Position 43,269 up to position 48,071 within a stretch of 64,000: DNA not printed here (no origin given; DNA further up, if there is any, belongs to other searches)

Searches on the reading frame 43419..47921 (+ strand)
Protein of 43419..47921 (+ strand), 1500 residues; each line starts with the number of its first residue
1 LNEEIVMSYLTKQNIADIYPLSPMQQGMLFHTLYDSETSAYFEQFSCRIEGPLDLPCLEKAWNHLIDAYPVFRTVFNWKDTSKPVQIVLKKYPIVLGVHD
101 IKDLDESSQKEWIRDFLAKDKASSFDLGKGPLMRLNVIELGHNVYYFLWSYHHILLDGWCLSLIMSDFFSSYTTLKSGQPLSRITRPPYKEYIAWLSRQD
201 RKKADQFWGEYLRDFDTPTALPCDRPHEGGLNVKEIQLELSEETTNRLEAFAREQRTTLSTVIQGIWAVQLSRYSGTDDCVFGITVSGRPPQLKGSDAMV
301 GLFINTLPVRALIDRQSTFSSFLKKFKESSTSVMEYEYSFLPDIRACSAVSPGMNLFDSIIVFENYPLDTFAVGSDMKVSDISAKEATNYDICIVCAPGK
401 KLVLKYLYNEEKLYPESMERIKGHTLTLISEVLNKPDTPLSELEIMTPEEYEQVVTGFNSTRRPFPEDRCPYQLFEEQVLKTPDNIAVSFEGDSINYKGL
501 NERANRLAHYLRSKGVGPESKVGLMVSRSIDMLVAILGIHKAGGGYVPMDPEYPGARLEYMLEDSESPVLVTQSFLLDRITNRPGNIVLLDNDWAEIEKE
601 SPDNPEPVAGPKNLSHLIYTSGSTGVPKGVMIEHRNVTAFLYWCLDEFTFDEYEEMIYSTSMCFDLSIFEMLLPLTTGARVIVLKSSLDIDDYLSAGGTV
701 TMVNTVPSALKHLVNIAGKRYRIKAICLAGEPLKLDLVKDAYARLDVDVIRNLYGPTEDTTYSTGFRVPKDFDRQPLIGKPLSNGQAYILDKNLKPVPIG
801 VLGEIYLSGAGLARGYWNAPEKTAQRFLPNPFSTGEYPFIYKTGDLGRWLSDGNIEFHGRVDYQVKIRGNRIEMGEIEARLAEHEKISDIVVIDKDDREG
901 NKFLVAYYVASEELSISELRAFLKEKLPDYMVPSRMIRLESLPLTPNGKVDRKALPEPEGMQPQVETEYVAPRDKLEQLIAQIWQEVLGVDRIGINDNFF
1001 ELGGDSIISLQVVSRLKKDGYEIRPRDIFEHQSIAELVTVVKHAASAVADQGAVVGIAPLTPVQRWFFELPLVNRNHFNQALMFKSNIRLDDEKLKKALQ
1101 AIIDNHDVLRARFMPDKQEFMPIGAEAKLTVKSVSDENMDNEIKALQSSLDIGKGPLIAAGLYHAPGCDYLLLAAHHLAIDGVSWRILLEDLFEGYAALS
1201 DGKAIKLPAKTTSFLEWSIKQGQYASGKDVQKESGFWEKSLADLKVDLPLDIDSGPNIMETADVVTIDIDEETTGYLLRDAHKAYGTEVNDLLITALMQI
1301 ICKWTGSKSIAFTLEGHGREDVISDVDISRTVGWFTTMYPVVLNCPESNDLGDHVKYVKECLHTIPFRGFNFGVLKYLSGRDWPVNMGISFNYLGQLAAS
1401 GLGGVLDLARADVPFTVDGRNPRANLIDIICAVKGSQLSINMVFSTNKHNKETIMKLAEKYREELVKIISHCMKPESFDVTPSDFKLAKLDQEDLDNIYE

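Call 13: search_protein_families(library=pfam, proteins=[window:43419-47921:+], max_evalue=0.001)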
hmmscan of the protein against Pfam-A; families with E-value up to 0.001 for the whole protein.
window:43419-47921:+ (1500 aa): 4 families
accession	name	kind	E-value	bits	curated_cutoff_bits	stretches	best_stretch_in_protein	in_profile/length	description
PF00668.25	Condensation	-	4.4e-186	619.5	30.6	2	16-454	2-455/456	Condensation domain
PF00501.34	AMP-binding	-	2e-78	264.3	29.9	1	475-817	1-384/384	AMP-binding enzyme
PF00550.31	PP-binding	-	4.4e-16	59.3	20.8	1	979-1040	2-66/67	Phosphopantetheine attachment site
PF13193.12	AMP-binding_C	-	8.3e-13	49.5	24.5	1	876-949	1-76/76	AMP-binding enzyme C-terminal domain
